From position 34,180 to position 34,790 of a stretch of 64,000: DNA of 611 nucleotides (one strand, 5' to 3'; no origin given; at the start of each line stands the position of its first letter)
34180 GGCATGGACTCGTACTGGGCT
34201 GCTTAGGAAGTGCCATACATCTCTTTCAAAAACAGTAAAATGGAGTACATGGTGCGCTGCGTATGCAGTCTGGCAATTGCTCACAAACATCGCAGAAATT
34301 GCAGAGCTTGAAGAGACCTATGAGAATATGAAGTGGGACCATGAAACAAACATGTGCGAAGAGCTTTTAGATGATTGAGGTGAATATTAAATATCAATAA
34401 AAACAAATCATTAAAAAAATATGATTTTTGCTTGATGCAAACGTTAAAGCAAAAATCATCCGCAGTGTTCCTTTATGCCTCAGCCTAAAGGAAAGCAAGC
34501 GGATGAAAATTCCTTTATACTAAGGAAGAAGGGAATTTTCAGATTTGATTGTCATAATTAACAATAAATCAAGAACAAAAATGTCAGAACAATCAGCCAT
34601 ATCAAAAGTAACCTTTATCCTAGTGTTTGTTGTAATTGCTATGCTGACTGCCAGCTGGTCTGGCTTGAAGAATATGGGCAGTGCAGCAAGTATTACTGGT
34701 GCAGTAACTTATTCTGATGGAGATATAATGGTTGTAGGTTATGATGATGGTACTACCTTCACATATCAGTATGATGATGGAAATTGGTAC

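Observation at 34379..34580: Three-hairpin element sits exactly in the A1-B1 junction that is only 2 nt long in the paralogous operon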

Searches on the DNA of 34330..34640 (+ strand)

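Call 54: search_rna_families(source=window, start=34330, end=34640, threshold=evalue, max_evalue=10)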
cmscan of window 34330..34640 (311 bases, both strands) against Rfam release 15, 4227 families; matches with E-value up to 10: 7.
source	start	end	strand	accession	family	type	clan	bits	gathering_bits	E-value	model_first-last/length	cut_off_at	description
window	34396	34495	-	RF00515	PyrR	Cis-reg;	-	17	54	5.4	1-115/115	no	PyrR binding site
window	34421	34459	-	RF00717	mir-315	Gene; miRNA;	-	14.8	63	9.6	14-70/83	no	mir-315 microRNA precursor family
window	34400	34487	-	RF00053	mir-7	Gene; miRNA;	-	14.1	51.8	4.2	1-91/91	no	mir-7 microRNA precursor family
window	34456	34640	-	RF02611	BSR0653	Gene; sRNA;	-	13.4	627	0.075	448-642/642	5'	Brucella sRNA 0653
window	34416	34534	-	RF02640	MOSES4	Gene; sRNA;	-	12.5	54.8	4.8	1-176/176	no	S. pyogenes small RNA MOSES4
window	34474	34555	-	RF02706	TeloSII_ncR30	Gene; sRNA;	-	10.1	86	4.4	1-226/226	no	TeloSII non coding RNA 30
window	34366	34488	-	RF01295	SCARNA7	Gene; snRNA; snoRNA; scaRNA;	-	7.8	65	5.7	1-330/330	no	Small Cajal body-specific RNA 7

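Call 77: search_dna_similar(query=window:34379-34580:+, collection=plasmids, mode=distant, max_evalue=0.001, max_rows=5)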
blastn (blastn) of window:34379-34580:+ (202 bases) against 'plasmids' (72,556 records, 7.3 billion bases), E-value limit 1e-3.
No match.

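Call 78: search_dna_similar(query=window:34379-34580:+, collection=phages, mode=distant, max_evalue=0.001, max_rows=5)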
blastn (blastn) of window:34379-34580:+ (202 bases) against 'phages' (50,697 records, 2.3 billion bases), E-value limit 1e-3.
No match.

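Call 89: build_rna_model(alignment_id=A3, structure=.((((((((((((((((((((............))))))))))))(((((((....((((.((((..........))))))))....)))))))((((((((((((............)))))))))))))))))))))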
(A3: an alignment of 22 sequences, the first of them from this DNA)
Model R1 built from alignment A3 (22 sequences, 138 columns); structure: as given.
model positions 137; base pairs 47; branch points 2; effective number of sequences 1.49; information 0.59 bits per position. Calibrated on 0.2 Mb of random sequence (short: E-values are rough).
structure used (alignment columns):
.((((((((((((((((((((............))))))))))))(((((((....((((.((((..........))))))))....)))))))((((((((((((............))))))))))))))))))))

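Call 90: search_with_rna_model(model_id=R1, source=window, filters=off, max_evalue=1)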
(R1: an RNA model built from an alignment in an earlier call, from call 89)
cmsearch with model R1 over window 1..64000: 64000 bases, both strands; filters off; matches with E-value up to 1: 8.
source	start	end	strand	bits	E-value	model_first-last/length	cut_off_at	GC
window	6321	6458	-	134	8.7e-31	1-137/137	no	0.34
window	61911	62045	+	128.6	1.8e-29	1-137/137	no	0.3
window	34414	34548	+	124.8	1.5e-28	1-137/137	no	0.35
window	6320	6457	+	87.2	2.3e-19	1-137/137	no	0.35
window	61912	62046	-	75.8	1.5e-16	1-137/137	no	0.3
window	14355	14470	+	75.2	2.1e-16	1-137/137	no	0.29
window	34415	34549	-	74.9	2.4e-16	1-137/137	no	0.35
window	14356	14471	-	40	8.2e-08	1-137/137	no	0.3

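Call 91: search_with_rna_model(model_id=R1, sources=[window, L029, L060, L072, L077, L112, L044, L136, L050, L125, L118, L035, L123, L041, L135, L055, L062, L067, L098, L009, L127, L042, L091, L131, L073, L023, L066, L019, L096, L138, L137, L076, L099, L006, L108, L031, L121, L048, L046, L134, L129, L069, L095, L079, L043, L113, L070, L065, L084, L090, L119, L032, L080, L100, L107, L104, L126, L110, L040, L124, L064, L105, L089, L130, L103, L109, L057, L097, L082, L093, L120, L075, L092, L051, L017, L102, L058, L081, L116, L014, L086, L133, L117, L128, L059, L033, L085, L088, L024, L122, L034, L111, L036, L003, L132, L101], max_evalue=1e-12, make_alignment=true)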
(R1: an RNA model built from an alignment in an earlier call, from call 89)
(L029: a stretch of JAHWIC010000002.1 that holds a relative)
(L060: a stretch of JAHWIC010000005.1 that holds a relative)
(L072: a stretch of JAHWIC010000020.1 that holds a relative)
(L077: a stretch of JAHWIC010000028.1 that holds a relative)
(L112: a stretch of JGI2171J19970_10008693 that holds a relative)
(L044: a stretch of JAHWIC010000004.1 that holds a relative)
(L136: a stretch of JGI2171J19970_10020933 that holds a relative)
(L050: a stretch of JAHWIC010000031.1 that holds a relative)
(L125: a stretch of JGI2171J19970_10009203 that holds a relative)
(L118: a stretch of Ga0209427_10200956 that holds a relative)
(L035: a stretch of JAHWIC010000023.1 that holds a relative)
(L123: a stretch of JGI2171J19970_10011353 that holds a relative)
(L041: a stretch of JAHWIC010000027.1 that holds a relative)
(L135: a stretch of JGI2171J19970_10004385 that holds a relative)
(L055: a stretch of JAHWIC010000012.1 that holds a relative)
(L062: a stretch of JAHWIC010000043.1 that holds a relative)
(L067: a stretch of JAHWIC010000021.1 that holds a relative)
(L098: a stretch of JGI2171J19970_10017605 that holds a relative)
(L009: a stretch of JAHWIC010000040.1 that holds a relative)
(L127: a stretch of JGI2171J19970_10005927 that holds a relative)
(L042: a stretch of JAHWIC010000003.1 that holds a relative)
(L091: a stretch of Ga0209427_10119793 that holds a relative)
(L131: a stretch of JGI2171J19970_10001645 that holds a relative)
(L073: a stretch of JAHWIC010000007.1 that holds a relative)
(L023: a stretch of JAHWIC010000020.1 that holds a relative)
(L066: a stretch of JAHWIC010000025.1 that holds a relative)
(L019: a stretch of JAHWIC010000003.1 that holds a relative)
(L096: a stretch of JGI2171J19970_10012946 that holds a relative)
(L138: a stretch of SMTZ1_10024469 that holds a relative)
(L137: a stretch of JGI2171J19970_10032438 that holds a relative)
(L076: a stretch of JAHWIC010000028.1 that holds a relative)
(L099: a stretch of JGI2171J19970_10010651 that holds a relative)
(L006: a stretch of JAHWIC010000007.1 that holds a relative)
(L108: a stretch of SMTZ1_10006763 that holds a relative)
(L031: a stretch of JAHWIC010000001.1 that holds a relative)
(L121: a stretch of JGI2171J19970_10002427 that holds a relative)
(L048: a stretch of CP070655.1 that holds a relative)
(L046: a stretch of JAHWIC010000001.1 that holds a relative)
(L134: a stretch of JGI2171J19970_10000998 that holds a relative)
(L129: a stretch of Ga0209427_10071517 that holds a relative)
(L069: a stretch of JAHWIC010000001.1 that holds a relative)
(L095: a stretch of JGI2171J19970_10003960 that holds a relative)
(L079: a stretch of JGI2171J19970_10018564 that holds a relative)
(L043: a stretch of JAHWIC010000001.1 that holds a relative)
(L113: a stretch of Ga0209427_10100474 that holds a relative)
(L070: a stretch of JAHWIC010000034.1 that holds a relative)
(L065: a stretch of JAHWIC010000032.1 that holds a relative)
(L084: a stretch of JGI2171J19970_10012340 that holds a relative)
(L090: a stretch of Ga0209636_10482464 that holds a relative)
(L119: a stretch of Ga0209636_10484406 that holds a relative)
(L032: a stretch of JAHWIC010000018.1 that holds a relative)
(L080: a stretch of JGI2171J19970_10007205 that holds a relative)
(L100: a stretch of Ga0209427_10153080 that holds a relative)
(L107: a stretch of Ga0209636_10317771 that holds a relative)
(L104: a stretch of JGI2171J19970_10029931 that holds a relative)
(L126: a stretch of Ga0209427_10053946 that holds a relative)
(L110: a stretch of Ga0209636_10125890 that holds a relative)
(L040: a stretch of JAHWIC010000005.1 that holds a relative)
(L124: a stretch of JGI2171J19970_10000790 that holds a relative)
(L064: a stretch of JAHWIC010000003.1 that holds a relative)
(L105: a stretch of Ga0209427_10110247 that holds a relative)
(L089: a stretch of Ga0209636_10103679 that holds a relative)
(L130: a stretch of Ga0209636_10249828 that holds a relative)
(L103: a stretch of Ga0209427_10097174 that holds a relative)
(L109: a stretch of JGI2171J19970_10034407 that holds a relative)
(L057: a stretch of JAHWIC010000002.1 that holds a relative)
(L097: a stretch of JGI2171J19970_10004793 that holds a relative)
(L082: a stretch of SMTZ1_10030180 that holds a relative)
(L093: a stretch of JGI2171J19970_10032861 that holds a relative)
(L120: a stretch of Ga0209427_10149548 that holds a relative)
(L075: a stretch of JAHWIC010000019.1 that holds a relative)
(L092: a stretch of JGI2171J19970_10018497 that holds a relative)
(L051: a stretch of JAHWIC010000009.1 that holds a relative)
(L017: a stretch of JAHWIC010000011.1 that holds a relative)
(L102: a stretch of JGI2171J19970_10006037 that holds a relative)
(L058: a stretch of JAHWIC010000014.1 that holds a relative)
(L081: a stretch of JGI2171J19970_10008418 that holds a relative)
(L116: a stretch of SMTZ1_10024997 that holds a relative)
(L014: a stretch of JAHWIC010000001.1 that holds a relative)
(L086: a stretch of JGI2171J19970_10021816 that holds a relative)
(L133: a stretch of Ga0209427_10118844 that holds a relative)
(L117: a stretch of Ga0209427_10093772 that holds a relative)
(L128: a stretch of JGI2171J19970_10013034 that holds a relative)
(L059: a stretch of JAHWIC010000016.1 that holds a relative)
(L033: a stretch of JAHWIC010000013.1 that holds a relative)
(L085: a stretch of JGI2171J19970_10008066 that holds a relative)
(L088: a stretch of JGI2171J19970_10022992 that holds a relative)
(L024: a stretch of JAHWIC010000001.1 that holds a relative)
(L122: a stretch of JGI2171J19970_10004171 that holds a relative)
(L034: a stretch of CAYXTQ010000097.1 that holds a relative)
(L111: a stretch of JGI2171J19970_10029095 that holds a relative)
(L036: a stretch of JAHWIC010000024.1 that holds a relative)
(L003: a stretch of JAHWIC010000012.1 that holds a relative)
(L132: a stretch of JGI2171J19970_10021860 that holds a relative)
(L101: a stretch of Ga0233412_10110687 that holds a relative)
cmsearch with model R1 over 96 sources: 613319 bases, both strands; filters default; matches with E-value up to 1e-12: 148.
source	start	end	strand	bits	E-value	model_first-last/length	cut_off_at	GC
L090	716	850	+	145.1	1.6e-32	1-137/137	no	0.3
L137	1906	2041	-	145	1.7e-32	1-137/137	no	0.32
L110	1528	1664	-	143.8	3.3e-32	1-137/137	no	0.33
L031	1368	1503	-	143.4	4.1e-32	1-137/137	no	0.36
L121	9363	9498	-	143.4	4.1e-32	1-137/137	no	0.36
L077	3142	3278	+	143.1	4.9e-32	1-137/137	no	0.31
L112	987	1123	+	143.1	4.9e-32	1-137/137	no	0.31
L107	224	359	+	141.7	1.1e-31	1-137/137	no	0.32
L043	380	515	-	138.8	5.4e-31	1-137/137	no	0.35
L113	1752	1887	+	138.8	5.4e-31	1-137/137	no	0.35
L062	3021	3156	+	138.4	6.9e-31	1-137/137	no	0.35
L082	460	595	+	138.3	7.3e-31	1-137/137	no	0.31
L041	5261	5397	-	137.8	9.5e-31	1-137/137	no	0.34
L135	5788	5924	+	137.8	9.5e-31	1-137/137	no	0.34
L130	740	874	+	137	1.5e-30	1-137/137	no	0.33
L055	5505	5640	-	136.6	1.9e-30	1-137/137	no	0.31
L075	2661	2796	-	136.1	2.6e-30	1-137/137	no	0.3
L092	1191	1326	+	136.1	2.6e-30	1-137/137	no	0.3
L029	1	133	-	133.6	1e-29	1-134/137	3'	0.33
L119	815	950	-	132.9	1.6e-29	1-137/137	no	0.34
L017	7663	7798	-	132.1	2.3e-29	1-137/137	no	0.32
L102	2938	3073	+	132.1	2.3e-29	1-137/137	no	0.32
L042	366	501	+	128.7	1.6e-28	1-137/137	no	0.32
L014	6193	6329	+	128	2.4e-28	1-137/137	no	0.32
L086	982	1118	+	128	2.4e-28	1-137/137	no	0.32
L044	1505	1641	+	127.1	4e-28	1-137/137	no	0.34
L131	8662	8798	+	127.1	4e-28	1-137/137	no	0.34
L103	757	891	+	125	1.3e-27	1-137/137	no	0.38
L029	2361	2495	+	122.8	4.6e-27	1-137/137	no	0.31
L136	731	865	-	122.8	4.6e-27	1-137/137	no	0.31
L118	1317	1448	+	121.3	1e-26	1-137/137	no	0.33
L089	1136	1270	+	119.7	2.6e-26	1-137/137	no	0.34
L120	24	158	+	119.3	3.3e-26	1-137/137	no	0.36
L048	1916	2047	-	116.3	1.7e-25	1-137/137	no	0.36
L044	5491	5625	+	116.1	2e-25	1-137/137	no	0.39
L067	3812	3947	-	112.6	1.4e-24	1-137/137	no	0.3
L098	894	1029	-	112.6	1.4e-24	1-137/137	no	0.3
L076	5797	5918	+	111.2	3e-24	1-137/137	no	0.34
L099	2079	2200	-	111.2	3e-24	1-137/137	no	0.34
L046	5867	5989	+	111.2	3.1e-24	1-137/137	no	0.29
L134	1510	1632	+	111.2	3.1e-24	1-137/137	no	0.29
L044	1506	1642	-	109.4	8.4e-24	1-137/137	no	0.34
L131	8663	8799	-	109.4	8.4e-24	1-137/137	no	0.34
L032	5839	5957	+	109.4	8.7e-24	1-137/137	no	0.31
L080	4524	4642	-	109.4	8.7e-24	1-137/137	no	0.31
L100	1522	1640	+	109.4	8.7e-24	1-137/137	no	0.31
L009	5083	5206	+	108.5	1.4e-23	1-137/137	no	0.32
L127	3752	3875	+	108.5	1.4e-23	1-137/137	no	0.32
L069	4768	4890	+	106.6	4.1e-23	1-137/137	no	0.28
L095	968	1090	-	106.6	4.1e-23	1-137/137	no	0.28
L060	1264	1387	-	106.4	4.6e-23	1-137/137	no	0.29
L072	6366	6487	+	104.2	1.6e-22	1-137/137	no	0.35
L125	1980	2101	-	104.2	1.6e-22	1-137/137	no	0.35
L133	1383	1510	+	104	1.8e-22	1-137/137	no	0.34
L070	5698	5819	-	103.3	2.6e-22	1-137/137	no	0.31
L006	63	185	+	102.8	3.5e-22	1-137/137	no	0.3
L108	7493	7615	+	102.8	3.5e-22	1-137/137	no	0.3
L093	13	131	+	102.5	4.2e-22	1-137/137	no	0.34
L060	6873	6994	-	102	5.6e-22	1-137/137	no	0.34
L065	3905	4028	-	101.4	7.7e-22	1-137/137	no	0.31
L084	2037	2160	+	101.4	7.7e-22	1-137/137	no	0.31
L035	1766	1888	-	100.6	1.2e-21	1-137/137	no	0.28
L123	516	638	-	100.6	1.2e-21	1-137/137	no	0.28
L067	5293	5416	-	100.4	1.3e-21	1-137/137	no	0.27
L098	2375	2498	-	100.4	1.3e-21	1-137/137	no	0.27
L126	1410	1533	-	100.4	1.3e-21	1-137/137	no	0.27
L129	2790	2912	+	99.9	1.8e-21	1-137/137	no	0.31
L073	6559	6676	-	99.8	1.8e-21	1-137/137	no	0.35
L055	2871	2992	-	99.2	2.6e-21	1-137/137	no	0.3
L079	2758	2879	-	99.2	2.6e-21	1-137/137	no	0.3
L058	1734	1857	-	98.4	4.2e-21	1-137/137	no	0.23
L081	4495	4618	-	98.4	4.2e-21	1-137/137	no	0.23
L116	1762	1885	+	98.4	4.2e-21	1-137/137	no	0.23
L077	3143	3279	-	98.2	4.6e-21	1-137/137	no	0.31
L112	988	1124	-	98.2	4.6e-21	1-137/137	no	0.31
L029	1038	1160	-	98.1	5e-21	1-137/137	no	0.3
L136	2066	2188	+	98.1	5e-21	1-137/137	no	0.3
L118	290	412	+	98.1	5e-21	1-137/137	no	0.3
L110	1527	1663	+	97.2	8.3e-21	1-137/137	no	0.33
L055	5504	5639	+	97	9e-21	1-137/137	no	0.31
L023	3444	3567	+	96.4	1.3e-20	1-137/137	no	0.3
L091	1965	2087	+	96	1.6e-20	1-137/137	no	0.3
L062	4792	4913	+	95.8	1.7e-20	1-137/137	no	0.31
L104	779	900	-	95.8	1.7e-20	1-137/137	no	0.31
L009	6589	6710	+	95.4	2.3e-20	1-137/137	no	0.33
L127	5258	5379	+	95.4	2.3e-20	1-137/137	no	0.33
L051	6034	6156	-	94.1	4.6e-20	1-137/137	no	0.28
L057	7379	7501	+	92.8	9.5e-20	1-137/137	no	0.3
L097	1825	1947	+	92.8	9.5e-20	1-137/137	no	0.3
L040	2844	2966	-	92.7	1e-19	1-137/137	no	0.31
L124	8461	8583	+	92.7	1e-19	1-137/137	no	0.31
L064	4432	4553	+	91.2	2.4e-19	1-137/137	no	0.28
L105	1516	1637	-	91.2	2.4e-19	1-137/137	no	0.28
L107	225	360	-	91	2.7e-19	1-137/137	no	0.32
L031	1367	1502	+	90.7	3.2e-19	1-137/137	no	0.35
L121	9362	9497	+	90.7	3.2e-19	1-137/137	no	0.35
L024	408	627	-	90.6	3.3e-19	1-137/137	no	0.28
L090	717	851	-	90.5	3.5e-19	1-137/137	no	0.3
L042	5496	5617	+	90.5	3.6e-19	1-137/137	no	0.3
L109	1814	1935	+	90.5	3.6e-19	1-137/137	no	0.3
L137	1905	2040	+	89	8.1e-19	1-137/137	no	0.32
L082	461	596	-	88.7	9.5e-19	1-137/137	no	0.31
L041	844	955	-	88.4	1.1e-18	1-137/137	no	0.35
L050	291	510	+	88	1.4e-18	1-137/137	no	0.3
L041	5260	5396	+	87.8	1.6e-18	1-137/137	no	0.34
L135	5789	5925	-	87.8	1.6e-18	1-137/137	no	0.34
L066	2002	2219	-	87.8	1.6e-18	1-137/137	no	0.29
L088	2522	2647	+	87.6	1.8e-18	1-137/137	no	0.31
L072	3535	3752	+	86.9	2.7e-18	1-137/137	no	0.3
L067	3811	3946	+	85.9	4.8e-18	1-137/137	no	0.29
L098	893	1028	+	85.9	4.8e-18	1-137/137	no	0.29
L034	1745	1879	+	85.8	4.9e-18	1-137/137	no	0.23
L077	6730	6850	+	85.7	5.2e-18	1-137/137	no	0.28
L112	4575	4695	+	85.7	5.2e-18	1-137/137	no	0.28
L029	3825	3948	-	85.7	5.3e-18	1-137/137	no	0.31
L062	3022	3157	-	85.4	6.1e-18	1-137/137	no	0.35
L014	6194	6330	-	84.9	8.4e-18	1-137/137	no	0.32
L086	983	1119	-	84.9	8.4e-18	1-137/137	no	0.32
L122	28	159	-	84.1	1.3e-17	1-137/137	no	0.28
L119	814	949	+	82.8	2.7e-17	1-137/137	no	0.34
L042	367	502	-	82.4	3.4e-17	1-137/137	no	0.32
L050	3083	3206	-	80.8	8.3e-17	1-137/137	no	0.3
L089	1137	1271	-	80.7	9e-17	1-137/137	no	0.34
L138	3926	4144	-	80.5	1e-16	1-137/137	no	0.29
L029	2362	2496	-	80.3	1.1e-16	1-137/137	no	0.31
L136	730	864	+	80.3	1.1e-16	1-137/137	no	0.31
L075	2660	2795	+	79.9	1.4e-16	1-137/137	no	0.3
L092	1192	1327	-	79.9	1.4e-16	1-137/137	no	0.3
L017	7662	7797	+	79.8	1.5e-16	1-137/137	no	0.32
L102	2939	3074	-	79.8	1.5e-16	1-137/137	no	0.32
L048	1915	2046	+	79.4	1.8e-16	1-137/137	no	0.36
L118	1318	1449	-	79.1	2.1e-16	1-137/137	no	0.33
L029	1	132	+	76.2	1.1e-15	5-137/137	5'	0.33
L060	1263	1386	+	74.3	3.2e-15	1-137/137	no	0.29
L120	25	159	-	73.3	5.7e-15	1-137/137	no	0.36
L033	2079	2204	+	71.1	1.9e-14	1-137/137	no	0.36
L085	4440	4565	+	71.1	1.9e-14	1-137/137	no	0.36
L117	248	365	+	68.9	6.7e-14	1-137/137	no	0.37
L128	3372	3489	-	68.9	6.7e-14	1-137/137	no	0.37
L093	14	132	-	66.3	2.9e-13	1-137/137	no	0.34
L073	117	228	-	65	6.2e-13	1-137/137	no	0.4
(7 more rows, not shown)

Alignment A4: 148 matches aligned to the model, 270 columns, each read 5' to 3' on its own strand. Consensus structure (alignment columns), stored with it:
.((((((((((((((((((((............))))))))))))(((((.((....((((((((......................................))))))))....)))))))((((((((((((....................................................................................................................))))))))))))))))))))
